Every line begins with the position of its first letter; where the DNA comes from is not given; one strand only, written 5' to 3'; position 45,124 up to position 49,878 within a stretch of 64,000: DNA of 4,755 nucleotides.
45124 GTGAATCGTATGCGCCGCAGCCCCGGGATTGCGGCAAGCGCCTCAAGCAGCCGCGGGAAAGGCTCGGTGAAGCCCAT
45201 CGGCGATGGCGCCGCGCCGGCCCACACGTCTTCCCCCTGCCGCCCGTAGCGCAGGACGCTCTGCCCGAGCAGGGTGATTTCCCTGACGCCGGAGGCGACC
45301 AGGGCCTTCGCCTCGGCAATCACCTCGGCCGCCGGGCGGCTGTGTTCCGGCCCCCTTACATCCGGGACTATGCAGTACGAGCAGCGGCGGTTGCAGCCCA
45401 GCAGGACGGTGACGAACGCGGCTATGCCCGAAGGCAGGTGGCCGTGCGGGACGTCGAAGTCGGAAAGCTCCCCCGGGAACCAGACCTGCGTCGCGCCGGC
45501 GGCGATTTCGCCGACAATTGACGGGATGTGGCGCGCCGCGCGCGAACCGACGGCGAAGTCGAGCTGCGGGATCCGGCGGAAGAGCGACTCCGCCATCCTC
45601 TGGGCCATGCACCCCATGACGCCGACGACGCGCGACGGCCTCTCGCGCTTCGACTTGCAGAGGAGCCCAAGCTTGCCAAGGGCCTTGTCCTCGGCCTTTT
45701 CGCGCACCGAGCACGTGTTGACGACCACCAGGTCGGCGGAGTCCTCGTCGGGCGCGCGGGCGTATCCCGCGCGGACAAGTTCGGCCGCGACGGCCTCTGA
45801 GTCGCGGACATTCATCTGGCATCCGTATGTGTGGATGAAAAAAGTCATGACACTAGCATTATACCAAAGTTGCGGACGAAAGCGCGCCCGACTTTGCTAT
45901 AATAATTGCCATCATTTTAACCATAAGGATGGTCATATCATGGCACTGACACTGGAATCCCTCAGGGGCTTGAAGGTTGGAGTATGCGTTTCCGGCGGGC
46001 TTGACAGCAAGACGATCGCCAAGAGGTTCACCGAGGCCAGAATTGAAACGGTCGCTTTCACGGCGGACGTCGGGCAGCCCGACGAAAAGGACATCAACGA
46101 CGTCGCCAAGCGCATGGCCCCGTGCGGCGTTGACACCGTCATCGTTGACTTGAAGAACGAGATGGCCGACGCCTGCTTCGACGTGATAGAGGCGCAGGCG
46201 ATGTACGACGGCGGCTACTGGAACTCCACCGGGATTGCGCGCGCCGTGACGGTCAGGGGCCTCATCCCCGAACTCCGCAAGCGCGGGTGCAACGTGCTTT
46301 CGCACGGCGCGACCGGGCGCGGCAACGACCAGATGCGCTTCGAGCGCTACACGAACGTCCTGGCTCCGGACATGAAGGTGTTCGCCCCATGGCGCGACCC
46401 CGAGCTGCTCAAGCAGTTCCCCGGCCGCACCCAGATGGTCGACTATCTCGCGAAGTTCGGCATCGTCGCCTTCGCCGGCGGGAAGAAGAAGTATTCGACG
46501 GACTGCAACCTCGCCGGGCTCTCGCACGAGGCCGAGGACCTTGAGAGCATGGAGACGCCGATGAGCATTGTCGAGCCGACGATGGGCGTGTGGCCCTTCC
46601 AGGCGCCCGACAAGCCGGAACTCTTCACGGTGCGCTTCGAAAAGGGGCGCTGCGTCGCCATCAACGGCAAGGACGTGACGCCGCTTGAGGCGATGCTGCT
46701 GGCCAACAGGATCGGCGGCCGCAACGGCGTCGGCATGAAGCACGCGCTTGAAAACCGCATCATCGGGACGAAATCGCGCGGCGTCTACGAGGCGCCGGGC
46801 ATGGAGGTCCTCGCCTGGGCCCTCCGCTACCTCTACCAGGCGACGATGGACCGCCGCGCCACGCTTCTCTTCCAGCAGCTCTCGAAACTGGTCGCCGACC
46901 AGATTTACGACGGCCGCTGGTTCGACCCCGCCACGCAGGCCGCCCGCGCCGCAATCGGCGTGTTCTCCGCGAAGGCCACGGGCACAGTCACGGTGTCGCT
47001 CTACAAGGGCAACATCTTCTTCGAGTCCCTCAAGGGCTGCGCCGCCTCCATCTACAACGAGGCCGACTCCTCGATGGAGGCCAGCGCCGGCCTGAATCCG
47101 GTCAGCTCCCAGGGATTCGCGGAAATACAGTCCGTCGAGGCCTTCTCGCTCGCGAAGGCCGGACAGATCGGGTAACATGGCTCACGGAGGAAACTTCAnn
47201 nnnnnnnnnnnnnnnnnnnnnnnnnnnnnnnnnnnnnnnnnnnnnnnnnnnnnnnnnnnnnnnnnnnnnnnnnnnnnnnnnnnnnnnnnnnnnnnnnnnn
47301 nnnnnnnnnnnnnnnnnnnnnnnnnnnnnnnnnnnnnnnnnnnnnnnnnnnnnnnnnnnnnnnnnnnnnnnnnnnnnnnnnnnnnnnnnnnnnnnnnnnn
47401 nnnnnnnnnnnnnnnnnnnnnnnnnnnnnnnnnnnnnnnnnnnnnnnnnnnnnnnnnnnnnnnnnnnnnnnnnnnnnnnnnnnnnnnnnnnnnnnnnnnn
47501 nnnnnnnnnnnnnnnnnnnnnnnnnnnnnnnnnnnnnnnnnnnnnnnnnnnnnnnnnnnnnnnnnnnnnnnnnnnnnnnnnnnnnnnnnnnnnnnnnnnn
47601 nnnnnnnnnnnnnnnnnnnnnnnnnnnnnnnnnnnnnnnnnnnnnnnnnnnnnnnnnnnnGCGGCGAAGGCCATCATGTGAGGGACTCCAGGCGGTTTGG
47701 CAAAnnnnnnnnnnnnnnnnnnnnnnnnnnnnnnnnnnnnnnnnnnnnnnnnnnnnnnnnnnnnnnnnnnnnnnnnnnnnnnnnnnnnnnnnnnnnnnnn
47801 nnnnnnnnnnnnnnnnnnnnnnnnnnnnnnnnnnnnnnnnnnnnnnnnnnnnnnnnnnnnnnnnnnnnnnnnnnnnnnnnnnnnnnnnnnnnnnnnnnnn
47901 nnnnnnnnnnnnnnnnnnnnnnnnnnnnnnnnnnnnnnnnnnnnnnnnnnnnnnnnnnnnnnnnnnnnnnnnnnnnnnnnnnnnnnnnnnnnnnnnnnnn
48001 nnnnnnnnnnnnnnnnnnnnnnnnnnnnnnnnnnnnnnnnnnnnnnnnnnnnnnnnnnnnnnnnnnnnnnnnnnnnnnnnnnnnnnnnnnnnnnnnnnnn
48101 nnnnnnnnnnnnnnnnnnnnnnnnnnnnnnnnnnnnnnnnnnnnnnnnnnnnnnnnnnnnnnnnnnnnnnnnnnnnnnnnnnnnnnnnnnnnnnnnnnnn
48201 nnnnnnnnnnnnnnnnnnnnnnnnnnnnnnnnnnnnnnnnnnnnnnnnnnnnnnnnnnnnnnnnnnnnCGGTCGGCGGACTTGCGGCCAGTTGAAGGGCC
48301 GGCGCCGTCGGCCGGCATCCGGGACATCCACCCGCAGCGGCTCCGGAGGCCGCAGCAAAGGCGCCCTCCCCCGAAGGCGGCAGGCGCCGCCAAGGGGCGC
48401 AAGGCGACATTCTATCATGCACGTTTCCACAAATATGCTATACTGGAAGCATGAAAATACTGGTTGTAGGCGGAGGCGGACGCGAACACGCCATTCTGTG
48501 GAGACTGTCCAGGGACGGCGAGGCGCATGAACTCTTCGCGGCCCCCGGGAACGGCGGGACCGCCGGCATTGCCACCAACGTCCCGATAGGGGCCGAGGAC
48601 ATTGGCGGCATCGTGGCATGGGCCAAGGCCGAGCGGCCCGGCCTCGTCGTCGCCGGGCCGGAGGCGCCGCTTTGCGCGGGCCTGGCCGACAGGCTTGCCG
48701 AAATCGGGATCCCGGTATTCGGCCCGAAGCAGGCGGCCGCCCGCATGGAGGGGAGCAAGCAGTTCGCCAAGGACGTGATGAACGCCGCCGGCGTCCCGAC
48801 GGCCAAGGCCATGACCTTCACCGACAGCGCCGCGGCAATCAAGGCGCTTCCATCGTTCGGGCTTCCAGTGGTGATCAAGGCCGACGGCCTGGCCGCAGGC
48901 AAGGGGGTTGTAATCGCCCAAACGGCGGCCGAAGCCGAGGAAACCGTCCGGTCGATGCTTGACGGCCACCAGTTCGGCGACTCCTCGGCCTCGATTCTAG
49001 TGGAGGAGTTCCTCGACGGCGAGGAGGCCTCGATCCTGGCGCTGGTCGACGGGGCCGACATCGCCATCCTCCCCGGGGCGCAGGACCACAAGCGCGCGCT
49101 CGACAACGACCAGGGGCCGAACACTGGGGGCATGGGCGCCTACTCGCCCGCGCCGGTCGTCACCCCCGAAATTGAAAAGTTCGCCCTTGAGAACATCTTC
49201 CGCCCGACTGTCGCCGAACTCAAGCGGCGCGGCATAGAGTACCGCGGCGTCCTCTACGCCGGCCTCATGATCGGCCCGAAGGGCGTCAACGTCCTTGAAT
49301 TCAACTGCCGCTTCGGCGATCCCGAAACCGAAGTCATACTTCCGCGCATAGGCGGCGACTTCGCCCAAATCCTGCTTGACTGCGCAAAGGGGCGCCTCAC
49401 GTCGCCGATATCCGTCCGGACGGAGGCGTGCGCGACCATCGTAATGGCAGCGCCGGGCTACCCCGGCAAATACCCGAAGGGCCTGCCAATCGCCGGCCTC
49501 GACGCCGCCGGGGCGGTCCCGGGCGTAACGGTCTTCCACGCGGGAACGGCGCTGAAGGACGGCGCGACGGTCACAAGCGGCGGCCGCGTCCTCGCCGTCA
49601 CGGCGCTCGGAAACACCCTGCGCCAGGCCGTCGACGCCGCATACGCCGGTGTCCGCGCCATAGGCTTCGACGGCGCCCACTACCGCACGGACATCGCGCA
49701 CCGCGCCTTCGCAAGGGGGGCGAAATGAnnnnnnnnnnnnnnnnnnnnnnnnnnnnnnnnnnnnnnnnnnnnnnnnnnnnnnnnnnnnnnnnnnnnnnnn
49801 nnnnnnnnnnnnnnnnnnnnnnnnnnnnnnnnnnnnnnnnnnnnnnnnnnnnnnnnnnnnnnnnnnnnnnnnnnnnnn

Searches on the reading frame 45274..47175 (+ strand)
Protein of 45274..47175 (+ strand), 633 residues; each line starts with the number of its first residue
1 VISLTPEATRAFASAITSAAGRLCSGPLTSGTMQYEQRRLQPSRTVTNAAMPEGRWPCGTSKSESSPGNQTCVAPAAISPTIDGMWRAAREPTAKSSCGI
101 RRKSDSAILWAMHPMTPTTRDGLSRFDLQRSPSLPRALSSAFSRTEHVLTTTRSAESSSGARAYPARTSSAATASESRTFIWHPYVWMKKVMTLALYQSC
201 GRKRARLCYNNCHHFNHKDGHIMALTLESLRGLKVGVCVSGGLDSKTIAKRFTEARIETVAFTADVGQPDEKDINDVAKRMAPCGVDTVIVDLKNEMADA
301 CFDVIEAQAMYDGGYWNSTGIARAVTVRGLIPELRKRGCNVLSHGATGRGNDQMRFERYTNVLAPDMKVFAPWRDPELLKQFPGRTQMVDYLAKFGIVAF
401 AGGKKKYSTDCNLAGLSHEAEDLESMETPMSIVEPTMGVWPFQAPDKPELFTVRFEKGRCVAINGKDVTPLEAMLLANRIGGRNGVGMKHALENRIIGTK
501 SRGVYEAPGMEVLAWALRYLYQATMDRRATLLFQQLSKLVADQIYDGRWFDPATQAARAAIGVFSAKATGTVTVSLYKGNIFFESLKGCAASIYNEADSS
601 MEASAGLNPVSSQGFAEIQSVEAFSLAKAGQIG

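Call 31: search_protein_families(library=pfam, proteins=[window:45274-47175:+])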
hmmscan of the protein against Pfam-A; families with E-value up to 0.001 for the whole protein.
window:45274-47175:+ (633 aa): 3 families
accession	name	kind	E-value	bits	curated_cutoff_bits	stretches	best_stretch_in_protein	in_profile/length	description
PF20979.2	Arginosuc_syn_C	-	5.2e-43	147.6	27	1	407-622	1-215/219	Arginosuccinate synthase C-terminal domain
PF00764.25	Arginosuc_synth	-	3.4e-33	115.4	27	1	235-397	2-161/162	Arginosuccinate synthase N-terminal HUP domain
PF00733.27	Asn_synthase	-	0.00019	21.7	21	1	234-322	19-106/354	Asparagine synthase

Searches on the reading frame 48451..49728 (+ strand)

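Call 31: search_protein_families(library=pfam, proteins=[window:48451-49728:+])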
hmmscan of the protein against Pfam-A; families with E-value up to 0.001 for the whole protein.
window:48451-49728:+ (425 aa): 6 families
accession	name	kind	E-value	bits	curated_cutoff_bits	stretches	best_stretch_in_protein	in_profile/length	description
PF01071.24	GARS_A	-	3.1e-76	256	27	1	101-293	1-194/194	Phosphoribosylglycinamide synthetase, ATP-grasp (A) domain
PF02844.21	GARS_N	-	1.1e-34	119.6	29.5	1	1-100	1-100/100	Phosphoribosylglycinamide synthetase, N domain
PF02843.22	GARS_C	-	6.4e-32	110.2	34.8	1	328-418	2-92/92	Phosphoribosylglycinamide synthetase, C domain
PF02786.22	CPSase_L_D2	-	1.9e-08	34.5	19.8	1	103-206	2-108/211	Carbamoyl-phosphate synthase L chain, ATP binding domain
PF02222.28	ATP-grasp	-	3.2e-06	27.4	27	1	110-196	3-85/179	ATP-grasp domain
PF02655.19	ATP-grasp_3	-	0.00061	20.3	23.2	1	137-288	31-157/160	ATP-grasp domain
